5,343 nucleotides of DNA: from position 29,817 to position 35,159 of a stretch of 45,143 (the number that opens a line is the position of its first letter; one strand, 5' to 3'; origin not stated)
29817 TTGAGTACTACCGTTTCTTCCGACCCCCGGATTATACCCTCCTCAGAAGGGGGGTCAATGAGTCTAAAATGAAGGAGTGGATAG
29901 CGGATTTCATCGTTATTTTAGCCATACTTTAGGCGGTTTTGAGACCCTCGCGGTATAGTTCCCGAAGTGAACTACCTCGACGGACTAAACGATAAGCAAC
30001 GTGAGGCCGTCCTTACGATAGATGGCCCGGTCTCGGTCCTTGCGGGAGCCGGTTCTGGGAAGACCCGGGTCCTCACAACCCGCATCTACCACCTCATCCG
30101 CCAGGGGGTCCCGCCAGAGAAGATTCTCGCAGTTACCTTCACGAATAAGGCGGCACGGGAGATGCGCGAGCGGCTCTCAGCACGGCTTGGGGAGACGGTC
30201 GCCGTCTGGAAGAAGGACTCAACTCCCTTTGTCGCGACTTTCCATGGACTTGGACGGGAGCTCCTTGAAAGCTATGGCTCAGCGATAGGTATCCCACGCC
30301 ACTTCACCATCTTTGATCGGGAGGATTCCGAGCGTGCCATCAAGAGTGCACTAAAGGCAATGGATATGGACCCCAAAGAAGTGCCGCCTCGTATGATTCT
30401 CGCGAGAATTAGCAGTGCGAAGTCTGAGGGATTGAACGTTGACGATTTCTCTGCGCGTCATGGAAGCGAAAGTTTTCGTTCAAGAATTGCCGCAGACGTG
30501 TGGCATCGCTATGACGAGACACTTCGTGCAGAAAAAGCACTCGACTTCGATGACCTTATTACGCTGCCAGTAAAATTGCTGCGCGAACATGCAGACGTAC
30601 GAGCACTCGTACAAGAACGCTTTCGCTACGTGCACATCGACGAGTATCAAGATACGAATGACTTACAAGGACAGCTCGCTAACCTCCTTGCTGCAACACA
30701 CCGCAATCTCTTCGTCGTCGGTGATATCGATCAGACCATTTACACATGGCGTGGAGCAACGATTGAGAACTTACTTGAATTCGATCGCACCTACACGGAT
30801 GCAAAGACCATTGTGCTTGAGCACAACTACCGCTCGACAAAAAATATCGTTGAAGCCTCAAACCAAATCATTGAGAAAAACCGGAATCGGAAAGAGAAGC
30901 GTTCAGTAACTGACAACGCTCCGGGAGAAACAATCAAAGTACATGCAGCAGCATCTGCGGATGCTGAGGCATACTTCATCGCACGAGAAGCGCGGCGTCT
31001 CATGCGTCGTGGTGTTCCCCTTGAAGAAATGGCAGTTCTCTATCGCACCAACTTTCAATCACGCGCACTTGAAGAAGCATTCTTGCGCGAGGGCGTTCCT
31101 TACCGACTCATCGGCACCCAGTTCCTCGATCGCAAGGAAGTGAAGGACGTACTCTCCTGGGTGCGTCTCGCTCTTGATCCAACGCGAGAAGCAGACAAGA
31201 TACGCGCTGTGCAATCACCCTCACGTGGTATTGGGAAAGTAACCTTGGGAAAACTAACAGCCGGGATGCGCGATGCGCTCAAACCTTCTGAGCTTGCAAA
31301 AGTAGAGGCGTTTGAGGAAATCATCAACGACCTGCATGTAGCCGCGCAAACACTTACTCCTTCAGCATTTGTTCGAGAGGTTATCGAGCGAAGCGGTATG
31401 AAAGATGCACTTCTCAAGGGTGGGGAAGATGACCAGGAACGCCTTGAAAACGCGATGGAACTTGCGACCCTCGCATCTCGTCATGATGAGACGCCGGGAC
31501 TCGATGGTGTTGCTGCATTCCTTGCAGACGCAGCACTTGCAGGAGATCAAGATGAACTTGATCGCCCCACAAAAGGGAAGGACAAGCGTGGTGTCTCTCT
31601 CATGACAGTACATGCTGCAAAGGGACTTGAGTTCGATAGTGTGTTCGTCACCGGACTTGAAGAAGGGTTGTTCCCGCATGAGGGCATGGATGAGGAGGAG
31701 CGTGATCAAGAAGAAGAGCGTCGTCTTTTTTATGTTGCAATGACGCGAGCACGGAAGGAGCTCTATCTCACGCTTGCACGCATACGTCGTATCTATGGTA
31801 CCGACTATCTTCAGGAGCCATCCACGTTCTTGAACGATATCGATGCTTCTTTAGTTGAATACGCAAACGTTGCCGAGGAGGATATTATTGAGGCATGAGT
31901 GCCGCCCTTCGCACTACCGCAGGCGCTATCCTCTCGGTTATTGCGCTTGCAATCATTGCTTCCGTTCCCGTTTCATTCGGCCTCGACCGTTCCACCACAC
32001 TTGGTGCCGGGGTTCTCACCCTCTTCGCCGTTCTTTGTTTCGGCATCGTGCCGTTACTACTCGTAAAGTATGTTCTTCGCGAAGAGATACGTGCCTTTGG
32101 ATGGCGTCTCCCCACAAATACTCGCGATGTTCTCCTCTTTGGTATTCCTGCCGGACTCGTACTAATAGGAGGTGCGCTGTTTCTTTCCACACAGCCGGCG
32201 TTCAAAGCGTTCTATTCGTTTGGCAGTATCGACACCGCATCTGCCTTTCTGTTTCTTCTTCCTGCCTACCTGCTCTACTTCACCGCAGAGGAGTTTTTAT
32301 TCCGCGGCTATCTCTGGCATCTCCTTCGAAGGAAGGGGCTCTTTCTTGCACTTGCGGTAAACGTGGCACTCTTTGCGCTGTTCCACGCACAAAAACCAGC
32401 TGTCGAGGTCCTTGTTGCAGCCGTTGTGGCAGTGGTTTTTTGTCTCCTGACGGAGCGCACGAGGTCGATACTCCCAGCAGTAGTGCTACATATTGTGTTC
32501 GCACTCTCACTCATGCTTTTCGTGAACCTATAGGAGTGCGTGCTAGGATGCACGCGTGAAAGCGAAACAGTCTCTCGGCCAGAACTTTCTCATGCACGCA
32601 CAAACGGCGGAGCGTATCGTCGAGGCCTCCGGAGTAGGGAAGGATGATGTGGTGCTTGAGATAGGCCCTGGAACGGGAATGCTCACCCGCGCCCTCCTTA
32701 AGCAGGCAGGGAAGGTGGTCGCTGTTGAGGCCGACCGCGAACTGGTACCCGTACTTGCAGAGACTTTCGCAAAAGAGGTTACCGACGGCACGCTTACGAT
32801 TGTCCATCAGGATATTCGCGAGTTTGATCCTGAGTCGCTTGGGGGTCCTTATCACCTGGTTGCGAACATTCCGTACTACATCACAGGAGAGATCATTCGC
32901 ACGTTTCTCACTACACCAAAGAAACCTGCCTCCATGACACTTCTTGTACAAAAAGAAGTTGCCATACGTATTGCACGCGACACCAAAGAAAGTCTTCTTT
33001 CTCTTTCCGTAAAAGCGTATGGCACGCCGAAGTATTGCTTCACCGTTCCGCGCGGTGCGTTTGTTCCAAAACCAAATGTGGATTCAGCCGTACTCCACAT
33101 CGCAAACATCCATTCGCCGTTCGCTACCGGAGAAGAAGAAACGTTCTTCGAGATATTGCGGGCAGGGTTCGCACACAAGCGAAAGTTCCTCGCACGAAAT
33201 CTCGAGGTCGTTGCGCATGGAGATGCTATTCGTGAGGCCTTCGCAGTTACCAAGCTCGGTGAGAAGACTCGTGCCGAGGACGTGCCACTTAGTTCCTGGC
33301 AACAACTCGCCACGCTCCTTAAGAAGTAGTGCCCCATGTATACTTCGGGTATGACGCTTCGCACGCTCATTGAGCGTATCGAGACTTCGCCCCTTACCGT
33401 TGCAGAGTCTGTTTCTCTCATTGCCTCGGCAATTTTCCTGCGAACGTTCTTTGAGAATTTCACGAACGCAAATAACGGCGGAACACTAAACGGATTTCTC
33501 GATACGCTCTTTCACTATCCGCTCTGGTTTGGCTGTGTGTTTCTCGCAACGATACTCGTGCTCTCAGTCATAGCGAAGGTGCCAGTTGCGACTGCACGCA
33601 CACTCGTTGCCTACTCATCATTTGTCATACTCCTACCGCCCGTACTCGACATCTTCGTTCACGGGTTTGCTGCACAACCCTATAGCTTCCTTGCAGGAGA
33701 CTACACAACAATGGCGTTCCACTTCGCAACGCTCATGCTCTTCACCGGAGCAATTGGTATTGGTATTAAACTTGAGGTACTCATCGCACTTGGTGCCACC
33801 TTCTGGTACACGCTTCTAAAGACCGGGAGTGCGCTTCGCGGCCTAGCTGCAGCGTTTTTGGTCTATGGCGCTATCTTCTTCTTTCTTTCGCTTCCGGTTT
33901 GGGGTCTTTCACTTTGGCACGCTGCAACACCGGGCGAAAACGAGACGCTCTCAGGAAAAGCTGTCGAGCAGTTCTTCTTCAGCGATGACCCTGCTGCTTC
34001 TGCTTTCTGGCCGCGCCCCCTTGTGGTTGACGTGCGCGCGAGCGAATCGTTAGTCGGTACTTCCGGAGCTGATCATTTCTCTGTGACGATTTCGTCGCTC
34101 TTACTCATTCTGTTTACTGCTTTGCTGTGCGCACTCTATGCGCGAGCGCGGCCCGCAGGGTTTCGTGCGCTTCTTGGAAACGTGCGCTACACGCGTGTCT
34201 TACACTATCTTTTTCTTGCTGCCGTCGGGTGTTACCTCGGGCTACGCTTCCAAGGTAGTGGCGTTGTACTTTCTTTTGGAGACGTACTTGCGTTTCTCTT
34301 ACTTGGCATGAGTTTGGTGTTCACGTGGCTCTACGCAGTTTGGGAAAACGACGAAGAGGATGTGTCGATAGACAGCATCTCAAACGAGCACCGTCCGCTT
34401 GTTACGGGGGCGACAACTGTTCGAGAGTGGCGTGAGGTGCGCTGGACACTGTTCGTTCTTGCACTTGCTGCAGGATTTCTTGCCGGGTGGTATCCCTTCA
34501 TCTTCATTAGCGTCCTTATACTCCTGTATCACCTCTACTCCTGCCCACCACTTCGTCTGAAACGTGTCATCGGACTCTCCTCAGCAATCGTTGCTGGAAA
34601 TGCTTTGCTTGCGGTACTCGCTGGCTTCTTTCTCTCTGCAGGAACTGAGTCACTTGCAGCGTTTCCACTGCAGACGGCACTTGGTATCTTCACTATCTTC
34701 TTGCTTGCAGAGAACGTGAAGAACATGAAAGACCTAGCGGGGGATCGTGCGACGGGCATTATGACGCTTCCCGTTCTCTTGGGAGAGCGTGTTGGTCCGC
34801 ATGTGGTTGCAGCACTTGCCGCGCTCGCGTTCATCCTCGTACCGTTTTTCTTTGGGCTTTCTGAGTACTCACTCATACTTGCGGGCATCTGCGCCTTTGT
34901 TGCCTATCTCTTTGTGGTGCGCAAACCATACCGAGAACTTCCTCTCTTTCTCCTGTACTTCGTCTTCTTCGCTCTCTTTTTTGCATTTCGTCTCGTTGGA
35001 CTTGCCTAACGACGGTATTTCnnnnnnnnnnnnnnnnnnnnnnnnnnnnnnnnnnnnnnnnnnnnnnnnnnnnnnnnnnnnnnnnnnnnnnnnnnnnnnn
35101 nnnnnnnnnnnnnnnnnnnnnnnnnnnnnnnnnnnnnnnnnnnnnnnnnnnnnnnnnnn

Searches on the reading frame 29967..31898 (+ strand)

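Call 10: search_protein_families(library=pfam, proteins=[window:29967-31898:+])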
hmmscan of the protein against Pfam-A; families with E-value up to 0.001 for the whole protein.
window:29967-31898:+ (643 aa): 8 families
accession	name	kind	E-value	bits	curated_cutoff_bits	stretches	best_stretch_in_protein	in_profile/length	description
PF00580.27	UvrD-helicase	-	1.6e-82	277.7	23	1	7-276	1-270/271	UvrD/REP helicase N-terminal domain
PF13361.12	UvrD_C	-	6.3e-67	226.9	25.6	1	282-604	1-348/350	UvrD-like helicase C-terminal domain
PF13245.12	AAA_19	-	8.9e-23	81.4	25.1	1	11-260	1-132/134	AAA domain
PF13538.12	UvrD_C_2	-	6.6e-12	45.5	27.4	1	544-602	3-52/52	UvrD-like helicase C-terminal domain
PF13604.12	AAA_30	-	2e-08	34.6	27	1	7-84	2-79/191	AAA domain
PF01443.25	Viral_helicase1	-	8.6e-08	32.7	21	0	541-601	175-226/228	Viral superfamily 1 RNA helicase core domain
PF13087.12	AAA_12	-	0.00015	21.8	27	0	539-601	135-190/195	AAA domain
PF13086.12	AAA_11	-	0.00043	20.6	27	0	7-72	2-74/257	AAA domain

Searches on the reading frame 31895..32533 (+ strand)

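Call 10: search_protein_families(library=pfam, proteins=[window:31895-32533:+])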
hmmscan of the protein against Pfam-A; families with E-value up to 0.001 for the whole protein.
window:31895-32533:+ (212 aa): 1 family
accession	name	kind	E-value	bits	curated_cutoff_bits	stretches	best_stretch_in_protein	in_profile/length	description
PF02517.21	Rce1-like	-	5.7e-16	59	22.4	1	116-202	3-90/93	Type II CAAX prenyl endopeptidase Rce1-like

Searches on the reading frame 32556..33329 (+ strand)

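Call 10: search_protein_families(library=pfam, proteins=[window:32556-33329:+])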
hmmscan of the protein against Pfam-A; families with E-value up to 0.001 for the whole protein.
window:32556-33329:+ (257 aa): 3 families
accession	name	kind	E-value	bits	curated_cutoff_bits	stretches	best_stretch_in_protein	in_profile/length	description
PF00398.26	RrnaAD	-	2.2e-49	168.4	24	1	2-256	3-262/263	Ribosomal RNA adenine dimethylase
PF13649.12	Methyltransf_25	-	5.3e-06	27.5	27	1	33-93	1-61/97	Methyltransferase domain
PF08241.18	Methyltransf_11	-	0.00071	20.6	21.2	0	34-90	1-56/95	Methyltransferase domain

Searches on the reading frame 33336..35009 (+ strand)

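Call 10: search_protein_families(library=pfam, proteins=[window:33336-35009:+])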
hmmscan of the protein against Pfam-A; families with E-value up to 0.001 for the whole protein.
window:33336-35009:+ (557 aa): 1 family
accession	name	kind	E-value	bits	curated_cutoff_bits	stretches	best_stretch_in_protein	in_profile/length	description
PF01040.23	UbiA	-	4.9e-25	88.7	34.2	1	310-529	15-233/250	UbiA prenyltransferase family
